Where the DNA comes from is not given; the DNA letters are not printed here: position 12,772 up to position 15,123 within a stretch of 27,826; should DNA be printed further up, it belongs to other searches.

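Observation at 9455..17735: Flotillin/NfeD scaffold operon extended by two giant genes, including a MoxR-class AAA+ ATPase: a candidate uncharacterised membrane-microdomain-associated system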

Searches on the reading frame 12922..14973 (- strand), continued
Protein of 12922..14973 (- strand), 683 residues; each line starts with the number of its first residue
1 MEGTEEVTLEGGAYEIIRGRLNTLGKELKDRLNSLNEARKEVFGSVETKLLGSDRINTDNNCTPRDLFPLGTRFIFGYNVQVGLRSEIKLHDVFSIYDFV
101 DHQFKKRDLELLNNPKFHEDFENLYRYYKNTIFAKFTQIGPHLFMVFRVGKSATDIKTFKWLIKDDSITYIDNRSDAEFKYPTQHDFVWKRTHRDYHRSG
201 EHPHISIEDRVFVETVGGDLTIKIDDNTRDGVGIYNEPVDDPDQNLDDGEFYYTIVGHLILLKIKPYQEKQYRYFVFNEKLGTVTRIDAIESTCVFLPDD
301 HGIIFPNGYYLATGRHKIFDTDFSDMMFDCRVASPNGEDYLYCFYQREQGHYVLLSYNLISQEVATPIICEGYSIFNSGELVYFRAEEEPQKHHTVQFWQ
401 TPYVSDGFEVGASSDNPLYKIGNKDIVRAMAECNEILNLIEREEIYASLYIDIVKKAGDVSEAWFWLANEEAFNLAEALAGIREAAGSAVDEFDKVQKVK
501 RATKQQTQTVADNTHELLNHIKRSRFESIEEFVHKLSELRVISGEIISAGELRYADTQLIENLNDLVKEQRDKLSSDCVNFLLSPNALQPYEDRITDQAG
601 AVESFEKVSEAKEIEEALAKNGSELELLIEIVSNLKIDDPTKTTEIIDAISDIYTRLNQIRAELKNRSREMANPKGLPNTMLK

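Call 60: predict_structure(alignment_id=A1)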
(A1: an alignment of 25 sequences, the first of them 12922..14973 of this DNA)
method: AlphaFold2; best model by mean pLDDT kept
length: 683 residues; sequences in the alignment: 25
mean_pLDDT: 86.1   pTM: 0.72
mean pLDDT of the five models: 86.1, 81.3, 81.1, 79.8, 79.2
residues with pLDDT >= 90: 320; 70-90: 308; 50-70: 37; < 50: 18
segments of 3 or more residues with pLDDT < 50: 1-9, 675-683
pLDDT, mean of each block of 10 residues (from residue 1): 35 81 95 94 86 91 92 90 71 92 90 93 89 92 94 91 93 89 92 80 81 79 68 79 74 92 89 91 89 92 93 87 86 89 92 94 91 89 90 93 75 80 92 91 71 92 92 93 92 86 92 94 89 91 91 88 93 89 87 88 82 88 87 74 84 89 84 48 33
secondary structure, 60 per line:
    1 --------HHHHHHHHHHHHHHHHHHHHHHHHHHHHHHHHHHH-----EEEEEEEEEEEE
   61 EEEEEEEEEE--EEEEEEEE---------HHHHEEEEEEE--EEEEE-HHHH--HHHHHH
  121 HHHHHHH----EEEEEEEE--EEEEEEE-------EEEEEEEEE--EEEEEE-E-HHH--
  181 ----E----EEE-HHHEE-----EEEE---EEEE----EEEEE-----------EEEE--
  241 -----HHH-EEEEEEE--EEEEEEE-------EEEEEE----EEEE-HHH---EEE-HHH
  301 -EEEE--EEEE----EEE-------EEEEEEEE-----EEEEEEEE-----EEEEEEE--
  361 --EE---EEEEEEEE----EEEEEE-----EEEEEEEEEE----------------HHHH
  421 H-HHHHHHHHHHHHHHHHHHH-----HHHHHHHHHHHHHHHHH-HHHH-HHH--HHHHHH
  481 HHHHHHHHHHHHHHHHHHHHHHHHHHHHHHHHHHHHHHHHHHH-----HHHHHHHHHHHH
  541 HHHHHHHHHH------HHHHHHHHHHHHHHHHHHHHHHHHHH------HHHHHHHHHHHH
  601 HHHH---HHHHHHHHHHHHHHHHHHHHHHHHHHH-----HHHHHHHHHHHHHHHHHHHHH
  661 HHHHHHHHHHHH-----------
elements in order: H9-43 E49-70 E73-80 H90-93 E94-100 E103-107 H109-112 H115-127 E132-139 E142-148 E156-164 E167-172 E190-192 E204-207 E211-214 E219-223 E235-238 E250-256 E259-265 E273-278 E283-286 E294-296 E302-305 E308-311 E316-318 E326-333 E339-346 E352-358 E368-375 E380-385 E391-400 H417-421 H423-441 H447-463 H465-468 H475-523 H529-550 H557-582 H589-604 H608-634 H640-672
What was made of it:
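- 13774..14829 (-): β-rich domain (residues ~49-400, about 27 strands) = core of DUF3686, a divergent β-propeller, preceded by a long N-terminal helix (residues 9-43). AF2 model with pLDDT 86.1 (call 60).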

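Call 61: search_protein_families(library=pfam, proteins=[L011:6217-6939:+, L011:5725-6123:+, L011:4471-5220:-, L013:9539-9961:+], max_evalue=0.1)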
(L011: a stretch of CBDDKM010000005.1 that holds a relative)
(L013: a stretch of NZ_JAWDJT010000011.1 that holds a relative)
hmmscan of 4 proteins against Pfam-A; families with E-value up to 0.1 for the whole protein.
L011:6217-6939:+ (240 aa): 6 families
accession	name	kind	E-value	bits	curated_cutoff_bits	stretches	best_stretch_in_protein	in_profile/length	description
PF04012.17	PspA_IM30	-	6e-41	140.9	33.9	1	2-229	1-216/220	PspA/IM30 family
PF13863.11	DUF4200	-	0.003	18.3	29.7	1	64-149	22-107/119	Domain of unknown function (DUF4200)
PF05377.16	FlaC_arch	-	0.0077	17.1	27.8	0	118-153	3-38/55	Flagella accessory protein C (FlaC)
PF09368.15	Sas10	-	0.022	15.7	25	0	115-152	31-68/74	Sas10 C-terminal domain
PF01166.23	TSC22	-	0.035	14.7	30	1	124-152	16-44/57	TSC-22/dip/bun family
PF24362.2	DUF7518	-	0.041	15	27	1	124-206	2-86/104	Family of unknown function (DUF7518)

L011:5725-6123:+ (132 aa): 3 families
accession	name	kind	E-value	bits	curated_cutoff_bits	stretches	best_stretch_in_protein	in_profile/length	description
PF22550.1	CesT_Tir_1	-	2.9e-58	195.9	27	1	1-130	1-130/131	CesT_Tir_1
PF10722.14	YbjN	-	1.6e-07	32.1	22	1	6-121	3-120/126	Putative bacterial sensory transduction regulator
PF05932.18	CesT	-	0.013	16.1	22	1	50-112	43-109/119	Tir chaperone protein (CesT) family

L011:4471-5220:- (249 aa): 6 families
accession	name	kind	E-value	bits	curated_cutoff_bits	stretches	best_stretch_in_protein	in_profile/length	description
PF01381.28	HTH_3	-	4.3e-09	36.7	23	1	8-62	1-55/55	Helix-turn-helix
PF12844.13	HTH_19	-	2.3e-06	27.9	30.2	1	7-66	3-62/64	Helix-turn-helix domain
PF13443.12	HTH_26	-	0.00026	21.6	22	1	7-63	1-58/63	Cro/C1-type HTH DNA-binding domain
PF13560.12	HTH_31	-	0.011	16.5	27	1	12-58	10-57/64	Helix-turn-helix domain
PF23631.1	DUF7143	-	0.042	14.2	27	1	152-248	3-99/160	Domain of unknown function (DUF7143)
PF23017.2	WIV_2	-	0.066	13.7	27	0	48-123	2-80/89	Tospovirus NSs-like, WIV_2 domain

L013:9539-9961:+ (140 aa): 3 families
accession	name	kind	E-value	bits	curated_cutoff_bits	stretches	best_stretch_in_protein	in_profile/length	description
PF04480.18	DUF559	-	2e-32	111.7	20.6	1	16-119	6-107/109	Protein of unknown function (DUF559)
PF18741.7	MTES_1575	-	0.00013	22.4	38.2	1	41-118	12-94/96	REase_MTES_1575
PF10881.14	DUF2726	-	0.031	14.4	24.7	1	65-106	73-114/126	Protein of unknown function (DUF2726)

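Call 67: search_protein_representatives(protein=window:12922-14973:-)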
Query: 683 residues. Proteins with E-value up to 0.001 (for the whole library): 935; up to 1e-10: 644; up to 1e-30: 294. The best 150 are listed.
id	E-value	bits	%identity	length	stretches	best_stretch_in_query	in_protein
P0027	9.9e-246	833.9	54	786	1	3-673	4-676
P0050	4.5e-239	811.9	51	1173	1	8-677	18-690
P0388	1.3e-225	767.4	51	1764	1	5-676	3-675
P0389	1.7e-224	763.7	50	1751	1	6-675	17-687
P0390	1.4e-208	711.1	46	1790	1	5-676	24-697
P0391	1.5e-206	704.4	47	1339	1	9-672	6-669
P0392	1.2e-202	691.5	54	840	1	8-550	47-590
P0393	1.1e-201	688.3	46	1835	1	9-677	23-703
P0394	5.7e-199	679.4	46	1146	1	8-671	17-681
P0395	7.0e-198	675.8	42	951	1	8-677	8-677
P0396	2.0e-197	674.3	47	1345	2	167-678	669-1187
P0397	2.7e-191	654.0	44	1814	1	7-676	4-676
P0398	1.0e-190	652.1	44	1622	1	9-672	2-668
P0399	2.4e-190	650.9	45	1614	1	7-667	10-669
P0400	3.5e-190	650.4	44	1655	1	9-676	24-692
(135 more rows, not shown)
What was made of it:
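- Family size: 935 clusters at 50% identity, typically 1600-1930 aa (call 67).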

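Call 92: search_protein_families(library=padloc, proteins=[L011:6217-6939:+, L011:5725-6123:+], max_evalue=0.01)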
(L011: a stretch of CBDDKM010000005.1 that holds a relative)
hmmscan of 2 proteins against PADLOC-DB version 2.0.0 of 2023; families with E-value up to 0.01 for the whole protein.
L011:6217-6939:+ (240 aa): 3 families
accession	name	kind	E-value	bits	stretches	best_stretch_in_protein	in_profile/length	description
PDLC00519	JetC1|JetC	-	0.00038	16.8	1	15-156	333-468/1097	DUF3584 domain; MukB-like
PDLC03868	LmuB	-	0.004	13.5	1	13-220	510-715/1035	-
PDLC03859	LmuB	-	0.0049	14.1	1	33-223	271-474/611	-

L011:5725-6123:+ (132 aa): 0 families

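Call 99: fold_search(model_id=the predicted structure, library=pdb)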
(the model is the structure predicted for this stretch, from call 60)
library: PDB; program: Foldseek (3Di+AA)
matches with E <= 10: 768; with E <= 0.001: 74
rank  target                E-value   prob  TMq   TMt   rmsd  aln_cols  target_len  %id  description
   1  8pu0_A                3.0e-06  1.00  0.19  0.13  16.1       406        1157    8  Cryo-EM structure of human Elp123 in complex with tRNA, desulpho-CoA, 5'-deoxyadenosine and methionine (released 2024-04-17)
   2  8bbg_B                5.7e-06  0.69  0.08  0.06  33.3       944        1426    9  Structure of the IFT-A complex; anterograde IFT-A train model (released 2022-12-21)
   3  5o3w_A                8.6e-06  1.00  0.14  0.14  23.6       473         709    9  Structural characterization of the fast and promiscuous macrocyclase from plant - PCY1-S562A bound to Presegetalin A1 (released 2018-02-07)
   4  4ax4                  9.0e-06  1.00  0.15  0.15  23.2       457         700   10  PROLYL OLIGOPEPTIDASE FROM PORCINE BRAIN, H680A MUTANT (released 2012-09-26)
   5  8f5p_E                9.8e-06  0.99  0.17  0.12  27.4       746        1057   10  Structure of Leishmania tarentolae IFT-A (state 2) (released 2022-12-21)
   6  8bbe_E                9.8e-06  0.87  0.11  0.08  30.1      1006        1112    8  Structure of the IFT-A complex; IFT-A2 module (released 2022-12-21)
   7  9n73_LI               1.3e-05  0.99  0.17  0.19  33.5       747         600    9  SSU processome maturation and disassembly, State G (released 2025-10-29)
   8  8xi3_B                1.9e-05  1.00  0.20  0.32  15.9       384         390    7  Structure of mouse SCMC-14-3-3gama complex (released 2024-10-02)
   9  9r9b_A                2.7e-05  0.99  0.18  0.21  26.2       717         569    9  Crystal structure of clathrin heavy chain in complex with a peptidomimetic inhibitor of the TACC3 interaction (released 2026-04-08)
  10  8h93_B                3.0e-05  1.00  0.20  0.33  16.1       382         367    7  Structure of dimeric mouse SCMC core complex (released 2024-01-10)
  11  2bkl_A                3.7e-05  1.00  0.15  0.16  24.3       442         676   11  Structural and Mechanistic Analysis of Two Prolyl Endopeptidases: Role of Inter-Domain Dynamics in Catalysis and Speci (released 2005-03-09)
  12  5o7x_A                4.0e-05  0.99  0.17  0.19  33.9       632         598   11  CRYSTAL STRUCTURE OF S. CEREVISIAE CORE FACTOR AT 3.2A RESOLUTION (released 2017-08-02)
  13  9g33_UH               4.8e-05  0.99  0.18  0.21  33.2       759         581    9  Stalled 90S - Utp23-Krr1-deltaC3 (released 2025-06-18)
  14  12dl_HA               5.0e-05  1.00  0.19  0.31  16.8       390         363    8  Native structure of the cytoplasmic lattice (CPL) asymmetric unit from mouse MII eggs (released 2026-04-08)
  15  9q5x_A                5.0e-05  1.00  0.16  0.15  25.3       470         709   10  Human prolyl endopeptidase (PREP) - complex with KT-2-74 (released 2026-01-21)
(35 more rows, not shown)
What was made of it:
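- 13774..14829 (-): All top Foldseek PDB hits are β-propeller proteins (Elp1, IFT-A, prolyl oligopeptidase, clathrin terminal domain, CyRPA), E 3e-6 to 2e-4, with low TM-scores (call 99).
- A β-propeller is a typical substrate or adaptor-binding platform (call 99).
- Tried and rejected: Foldseek was needed (call 99).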
